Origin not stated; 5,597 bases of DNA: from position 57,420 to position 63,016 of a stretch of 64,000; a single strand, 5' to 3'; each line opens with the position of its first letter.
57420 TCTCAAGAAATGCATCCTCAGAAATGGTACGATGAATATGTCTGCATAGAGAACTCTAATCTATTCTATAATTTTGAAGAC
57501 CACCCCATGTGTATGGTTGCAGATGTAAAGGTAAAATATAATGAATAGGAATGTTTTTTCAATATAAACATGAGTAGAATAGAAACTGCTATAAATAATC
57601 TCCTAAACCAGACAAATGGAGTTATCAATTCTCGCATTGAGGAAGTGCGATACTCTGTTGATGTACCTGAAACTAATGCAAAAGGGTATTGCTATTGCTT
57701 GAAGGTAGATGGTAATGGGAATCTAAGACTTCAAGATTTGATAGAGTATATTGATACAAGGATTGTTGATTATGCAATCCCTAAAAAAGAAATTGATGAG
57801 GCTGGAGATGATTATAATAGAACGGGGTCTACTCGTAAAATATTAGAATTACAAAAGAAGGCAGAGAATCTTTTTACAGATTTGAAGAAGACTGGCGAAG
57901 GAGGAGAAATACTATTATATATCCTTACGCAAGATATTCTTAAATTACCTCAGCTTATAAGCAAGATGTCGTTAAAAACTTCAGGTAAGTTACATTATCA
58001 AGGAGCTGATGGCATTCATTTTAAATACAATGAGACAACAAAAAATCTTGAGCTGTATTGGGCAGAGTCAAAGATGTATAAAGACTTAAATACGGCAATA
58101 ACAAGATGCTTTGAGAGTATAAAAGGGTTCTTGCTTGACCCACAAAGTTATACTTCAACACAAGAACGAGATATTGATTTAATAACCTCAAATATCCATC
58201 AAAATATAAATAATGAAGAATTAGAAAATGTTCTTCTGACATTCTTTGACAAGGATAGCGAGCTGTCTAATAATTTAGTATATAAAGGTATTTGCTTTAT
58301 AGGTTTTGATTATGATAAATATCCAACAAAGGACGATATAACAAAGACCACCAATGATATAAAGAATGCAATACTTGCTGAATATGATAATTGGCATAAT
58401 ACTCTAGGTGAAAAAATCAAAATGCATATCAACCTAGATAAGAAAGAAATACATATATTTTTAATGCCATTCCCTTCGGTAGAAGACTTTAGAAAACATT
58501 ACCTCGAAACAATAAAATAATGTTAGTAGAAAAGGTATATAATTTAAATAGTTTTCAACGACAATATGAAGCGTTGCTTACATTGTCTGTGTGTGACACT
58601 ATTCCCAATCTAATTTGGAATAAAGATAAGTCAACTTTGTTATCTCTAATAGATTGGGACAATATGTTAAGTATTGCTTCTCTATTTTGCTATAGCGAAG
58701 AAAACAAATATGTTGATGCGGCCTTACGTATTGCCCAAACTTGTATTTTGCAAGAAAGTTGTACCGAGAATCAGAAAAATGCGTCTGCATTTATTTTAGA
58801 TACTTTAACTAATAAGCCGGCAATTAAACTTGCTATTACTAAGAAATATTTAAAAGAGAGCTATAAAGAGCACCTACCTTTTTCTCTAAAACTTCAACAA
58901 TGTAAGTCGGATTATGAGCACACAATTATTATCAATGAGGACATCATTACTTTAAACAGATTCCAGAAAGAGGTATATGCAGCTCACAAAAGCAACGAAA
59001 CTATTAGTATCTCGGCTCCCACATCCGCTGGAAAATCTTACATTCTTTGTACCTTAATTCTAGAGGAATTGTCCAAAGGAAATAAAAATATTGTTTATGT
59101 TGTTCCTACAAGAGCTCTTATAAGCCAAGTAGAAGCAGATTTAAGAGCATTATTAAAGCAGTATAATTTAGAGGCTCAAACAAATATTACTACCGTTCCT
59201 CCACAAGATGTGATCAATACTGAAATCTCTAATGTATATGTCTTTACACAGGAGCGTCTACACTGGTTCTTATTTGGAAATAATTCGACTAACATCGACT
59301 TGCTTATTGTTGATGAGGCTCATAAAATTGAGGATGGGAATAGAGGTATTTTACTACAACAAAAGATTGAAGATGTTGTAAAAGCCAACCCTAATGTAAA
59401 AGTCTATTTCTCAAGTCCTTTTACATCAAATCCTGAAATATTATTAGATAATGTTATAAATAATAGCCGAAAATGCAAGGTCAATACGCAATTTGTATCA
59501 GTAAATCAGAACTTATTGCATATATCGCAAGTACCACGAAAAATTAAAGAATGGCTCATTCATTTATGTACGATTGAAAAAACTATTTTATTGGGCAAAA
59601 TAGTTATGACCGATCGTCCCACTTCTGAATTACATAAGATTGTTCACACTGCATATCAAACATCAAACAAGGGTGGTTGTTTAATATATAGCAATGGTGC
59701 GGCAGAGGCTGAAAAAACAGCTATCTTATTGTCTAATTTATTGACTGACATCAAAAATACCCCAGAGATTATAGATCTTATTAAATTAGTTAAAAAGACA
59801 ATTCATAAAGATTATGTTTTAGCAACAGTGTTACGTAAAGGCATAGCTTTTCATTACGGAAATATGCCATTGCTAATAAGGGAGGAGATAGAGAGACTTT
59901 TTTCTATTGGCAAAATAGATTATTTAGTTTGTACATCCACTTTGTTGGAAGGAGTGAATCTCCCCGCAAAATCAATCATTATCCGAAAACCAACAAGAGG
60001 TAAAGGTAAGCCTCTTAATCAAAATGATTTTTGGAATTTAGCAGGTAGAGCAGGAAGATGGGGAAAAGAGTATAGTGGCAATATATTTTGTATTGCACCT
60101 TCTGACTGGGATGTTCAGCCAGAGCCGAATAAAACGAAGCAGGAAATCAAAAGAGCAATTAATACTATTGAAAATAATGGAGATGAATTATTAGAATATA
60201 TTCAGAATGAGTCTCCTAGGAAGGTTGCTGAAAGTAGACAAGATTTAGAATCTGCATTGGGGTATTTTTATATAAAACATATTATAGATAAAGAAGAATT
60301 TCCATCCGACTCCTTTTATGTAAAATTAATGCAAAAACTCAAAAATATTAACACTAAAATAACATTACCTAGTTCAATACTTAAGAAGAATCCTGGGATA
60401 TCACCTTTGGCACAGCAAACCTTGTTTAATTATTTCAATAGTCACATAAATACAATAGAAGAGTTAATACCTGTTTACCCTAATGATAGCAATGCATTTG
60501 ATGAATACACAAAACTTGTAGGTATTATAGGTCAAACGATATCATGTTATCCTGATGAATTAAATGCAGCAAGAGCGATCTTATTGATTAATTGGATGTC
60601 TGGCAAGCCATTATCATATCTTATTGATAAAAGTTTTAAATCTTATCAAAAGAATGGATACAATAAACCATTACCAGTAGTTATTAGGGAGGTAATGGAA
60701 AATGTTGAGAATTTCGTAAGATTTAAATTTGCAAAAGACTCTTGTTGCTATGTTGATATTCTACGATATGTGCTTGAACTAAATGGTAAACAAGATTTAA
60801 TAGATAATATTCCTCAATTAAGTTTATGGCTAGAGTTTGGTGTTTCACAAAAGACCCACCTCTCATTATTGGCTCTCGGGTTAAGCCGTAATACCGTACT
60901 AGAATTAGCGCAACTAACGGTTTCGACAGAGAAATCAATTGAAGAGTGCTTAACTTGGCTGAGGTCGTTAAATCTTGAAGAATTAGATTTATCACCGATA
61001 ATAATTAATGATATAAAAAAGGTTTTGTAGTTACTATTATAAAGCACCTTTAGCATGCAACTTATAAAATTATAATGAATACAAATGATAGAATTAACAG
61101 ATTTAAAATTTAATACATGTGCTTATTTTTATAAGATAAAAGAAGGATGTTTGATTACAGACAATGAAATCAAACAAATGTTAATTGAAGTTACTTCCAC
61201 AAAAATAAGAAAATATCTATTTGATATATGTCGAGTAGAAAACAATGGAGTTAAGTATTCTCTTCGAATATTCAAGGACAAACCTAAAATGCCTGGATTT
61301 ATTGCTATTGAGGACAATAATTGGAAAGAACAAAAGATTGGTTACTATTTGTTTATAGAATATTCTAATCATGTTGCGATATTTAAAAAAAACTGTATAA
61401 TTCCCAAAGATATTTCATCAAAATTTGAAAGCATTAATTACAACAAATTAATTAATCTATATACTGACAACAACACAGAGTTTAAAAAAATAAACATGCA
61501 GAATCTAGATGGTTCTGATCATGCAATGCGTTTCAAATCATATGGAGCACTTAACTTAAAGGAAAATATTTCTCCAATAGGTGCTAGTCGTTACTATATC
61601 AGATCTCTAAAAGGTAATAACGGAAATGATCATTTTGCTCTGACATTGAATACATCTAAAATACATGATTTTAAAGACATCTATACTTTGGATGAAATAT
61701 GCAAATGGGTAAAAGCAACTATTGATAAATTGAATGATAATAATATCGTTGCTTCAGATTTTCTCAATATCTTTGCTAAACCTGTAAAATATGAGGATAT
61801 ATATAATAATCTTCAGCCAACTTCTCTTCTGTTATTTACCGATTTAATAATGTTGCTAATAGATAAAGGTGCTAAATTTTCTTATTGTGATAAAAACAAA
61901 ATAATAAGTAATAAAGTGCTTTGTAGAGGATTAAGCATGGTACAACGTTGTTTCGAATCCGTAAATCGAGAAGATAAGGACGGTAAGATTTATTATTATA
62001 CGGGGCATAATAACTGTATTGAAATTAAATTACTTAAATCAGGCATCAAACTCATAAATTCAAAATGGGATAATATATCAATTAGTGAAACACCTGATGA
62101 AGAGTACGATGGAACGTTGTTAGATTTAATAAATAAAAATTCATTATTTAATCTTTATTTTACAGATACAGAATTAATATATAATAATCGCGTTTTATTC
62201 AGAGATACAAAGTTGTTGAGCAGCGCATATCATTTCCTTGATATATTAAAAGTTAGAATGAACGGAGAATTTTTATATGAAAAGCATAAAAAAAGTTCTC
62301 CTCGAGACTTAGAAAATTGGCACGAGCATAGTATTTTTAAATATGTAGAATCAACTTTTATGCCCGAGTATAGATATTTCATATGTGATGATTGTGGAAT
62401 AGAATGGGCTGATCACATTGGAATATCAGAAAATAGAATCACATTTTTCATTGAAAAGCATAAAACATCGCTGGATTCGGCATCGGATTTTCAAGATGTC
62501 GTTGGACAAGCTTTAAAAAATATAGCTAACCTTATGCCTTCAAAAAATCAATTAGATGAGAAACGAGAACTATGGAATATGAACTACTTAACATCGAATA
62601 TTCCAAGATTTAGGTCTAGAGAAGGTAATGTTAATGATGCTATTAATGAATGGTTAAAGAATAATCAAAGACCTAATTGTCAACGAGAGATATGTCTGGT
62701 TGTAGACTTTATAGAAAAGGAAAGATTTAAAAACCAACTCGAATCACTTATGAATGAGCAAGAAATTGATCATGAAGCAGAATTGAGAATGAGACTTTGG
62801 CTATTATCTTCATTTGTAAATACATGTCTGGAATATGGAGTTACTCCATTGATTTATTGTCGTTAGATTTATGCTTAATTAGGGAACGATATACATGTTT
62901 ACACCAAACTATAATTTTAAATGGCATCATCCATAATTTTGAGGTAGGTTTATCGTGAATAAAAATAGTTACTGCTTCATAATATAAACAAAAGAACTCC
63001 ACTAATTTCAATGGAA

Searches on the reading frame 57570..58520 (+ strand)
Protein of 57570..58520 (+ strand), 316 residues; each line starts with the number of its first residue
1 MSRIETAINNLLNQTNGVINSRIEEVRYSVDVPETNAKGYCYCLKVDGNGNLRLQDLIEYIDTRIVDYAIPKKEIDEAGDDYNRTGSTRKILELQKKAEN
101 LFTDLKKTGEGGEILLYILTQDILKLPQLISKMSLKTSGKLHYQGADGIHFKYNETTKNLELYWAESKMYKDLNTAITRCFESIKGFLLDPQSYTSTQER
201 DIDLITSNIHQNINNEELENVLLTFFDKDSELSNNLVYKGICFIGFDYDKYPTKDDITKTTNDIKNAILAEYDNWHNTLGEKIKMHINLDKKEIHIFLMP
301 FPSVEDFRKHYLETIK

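Call 78: search_protein_families(library=padloc, proteins=[window:57570-58520:+], max_evalue=0.001)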
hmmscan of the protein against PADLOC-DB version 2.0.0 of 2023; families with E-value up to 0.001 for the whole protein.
window:57570-58520:+ (316 aa): 18 families
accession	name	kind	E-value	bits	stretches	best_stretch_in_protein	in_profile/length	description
PDLC00163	HamA1|HamA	-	4.3e-109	362.7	1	3-315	4-311/314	DUF1837 domain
PDLC00196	HamA2|HamA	-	2.4e-99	330.8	1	6-315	7-311/315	DUF1837 domain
PDLC00165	HamA1|HamA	-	5.4e-83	276.8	1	9-315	7-303/308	DUF1837 domain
PDLC00168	HamA1|HamA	-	5.6e-56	188.2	1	7-313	9-308/312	DUF1837 domain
PDLC00156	HamA1|HamA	-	2.1e-37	127.3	1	38-315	28-296/298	DUF1837 domain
PDLC00172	HamA1|HamA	-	3.9e-35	119.9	1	7-314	8-319/326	DUF1837 domain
PDLC00171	HamA1|HamA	-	1.2e-26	91.8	1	26-310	13-277/286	DUF1837 domain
PDLC00152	HamA1|HamA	-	4.8e-25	86.5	1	49-313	45-293/299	DUF1837 domain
PDLC00162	HamA1|HamA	-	6.2e-23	79.8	1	19-313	14-301/310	DUF1837 domain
PDLC00166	HamA1|HamA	-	1.8e-20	71.8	1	34-304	19-265/282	DUF1837 domain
PDLC00154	HamA1|HamA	-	2e-20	71.5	1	37-313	33-302/313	DUF1837 domain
PDLC00150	HamA1|HamA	-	1.5e-17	62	1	96-308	96-297/310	DUF1837 domain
PDLC00157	HamA1|HamA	-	2.7e-17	60.9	1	6-307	5-291/297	DUF1837 domain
PDLC00195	HamA2|HamA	-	2.1e-16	58.2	1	49-306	30-268/283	DUF1837 domain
PDLC00170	HamA1|HamA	-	2.3e-16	57.9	1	38-279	19-242/279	DUF1837 domain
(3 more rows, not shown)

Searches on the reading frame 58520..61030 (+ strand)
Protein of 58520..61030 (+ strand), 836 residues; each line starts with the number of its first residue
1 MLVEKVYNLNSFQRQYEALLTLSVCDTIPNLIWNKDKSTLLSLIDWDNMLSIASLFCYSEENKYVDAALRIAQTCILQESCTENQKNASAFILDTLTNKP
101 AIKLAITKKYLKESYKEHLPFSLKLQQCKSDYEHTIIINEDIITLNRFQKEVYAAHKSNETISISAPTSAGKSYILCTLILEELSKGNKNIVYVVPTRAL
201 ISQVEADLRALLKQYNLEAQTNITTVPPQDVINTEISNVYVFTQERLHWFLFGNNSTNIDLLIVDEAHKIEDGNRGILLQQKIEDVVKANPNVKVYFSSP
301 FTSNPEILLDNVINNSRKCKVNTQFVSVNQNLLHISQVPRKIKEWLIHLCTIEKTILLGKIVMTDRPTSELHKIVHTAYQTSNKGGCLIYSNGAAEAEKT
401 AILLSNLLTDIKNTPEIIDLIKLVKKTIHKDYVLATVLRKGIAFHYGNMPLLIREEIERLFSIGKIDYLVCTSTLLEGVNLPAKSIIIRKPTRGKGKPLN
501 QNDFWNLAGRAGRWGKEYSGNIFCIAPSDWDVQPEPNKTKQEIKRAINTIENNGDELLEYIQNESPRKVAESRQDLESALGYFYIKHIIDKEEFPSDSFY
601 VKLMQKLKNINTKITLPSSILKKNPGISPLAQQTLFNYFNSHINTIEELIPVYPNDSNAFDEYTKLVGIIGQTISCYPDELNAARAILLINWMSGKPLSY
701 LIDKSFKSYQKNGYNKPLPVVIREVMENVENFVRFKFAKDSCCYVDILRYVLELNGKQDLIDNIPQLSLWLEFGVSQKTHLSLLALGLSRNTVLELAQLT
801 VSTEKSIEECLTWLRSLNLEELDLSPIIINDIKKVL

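Call 78: search_protein_families(library=padloc, proteins=[window:58520-61030:+], max_evalue=0.001)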
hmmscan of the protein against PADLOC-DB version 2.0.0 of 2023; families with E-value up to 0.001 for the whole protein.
window:58520-61030:+ (836 aa): 34 families (the best 25 are shown)
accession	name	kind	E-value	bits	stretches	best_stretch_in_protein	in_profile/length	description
PDLC00186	HamB1|HamB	-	1.8e-275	914.2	1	4-836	8-858/864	DEAD-box helicase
PDLC00200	HamB2|HamB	-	4.5e-251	833.5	1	3-836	7-857/865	DEAD-box helicase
PDLC00187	HamB1|HamB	-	1.3e-217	723.1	1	3-834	9-844/851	DEAD-box helicase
PDLC00199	HamB2|HamB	-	1.9e-154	513.8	1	9-835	4-839/841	DEAD-box helicase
PDLC00176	HamB1|HamB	-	1.6e-145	484.4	1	10-798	10-806/845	DEAD-box helicase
PDLC00185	HamB1|HamB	-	8.2e-104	346.2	2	52-641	51-653/871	DEAD-box helicase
PDLC00190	HamB1|HamB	-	7.3e-97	323.8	1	5-798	15-822/866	DEAD-box helicase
PDLC00181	HamB1|HamB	-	1.7e-83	279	1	41-834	40-831/836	DEAD-box helicase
PDLC00177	HamB1|HamB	-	1.1e-64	217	1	65-809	56-812/841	DEAD-box helicase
PDLC00180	HamB1|HamB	-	3.3e-61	205.7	1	134-826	90-696/709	DEAD-box helicase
PDLC00201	HamB2|HamB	-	2e-51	173.2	1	137-582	95-487/721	DEAD-box helicase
PDLC00184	HamB1|HamB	-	4.9e-50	168.5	1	128-529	99-474/738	DEAD-box helicase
PDLC00194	HamB1|HamB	-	4.1e-48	162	2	410-532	530-657/995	DEAD-box helicase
PDLC00191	HamB1|HamB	-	5.5e-44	148.5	1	132-526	90-485/767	DEAD-box helicase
PDLC04531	PDC-M23B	-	1.7e-41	140.2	1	156-565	310-747/1060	-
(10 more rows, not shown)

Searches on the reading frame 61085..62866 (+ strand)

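Call 78: search_protein_families(library=padloc, proteins=[window:61085-62866:+], max_evalue=0.001)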
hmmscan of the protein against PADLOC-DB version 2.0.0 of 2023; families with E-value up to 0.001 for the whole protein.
window:61085-62866:+ (593 aa): 1 family
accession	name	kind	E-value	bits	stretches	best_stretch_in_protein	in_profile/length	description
PDLC05077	PDC-S71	-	7e-145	482.1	1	1-593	1-588/589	-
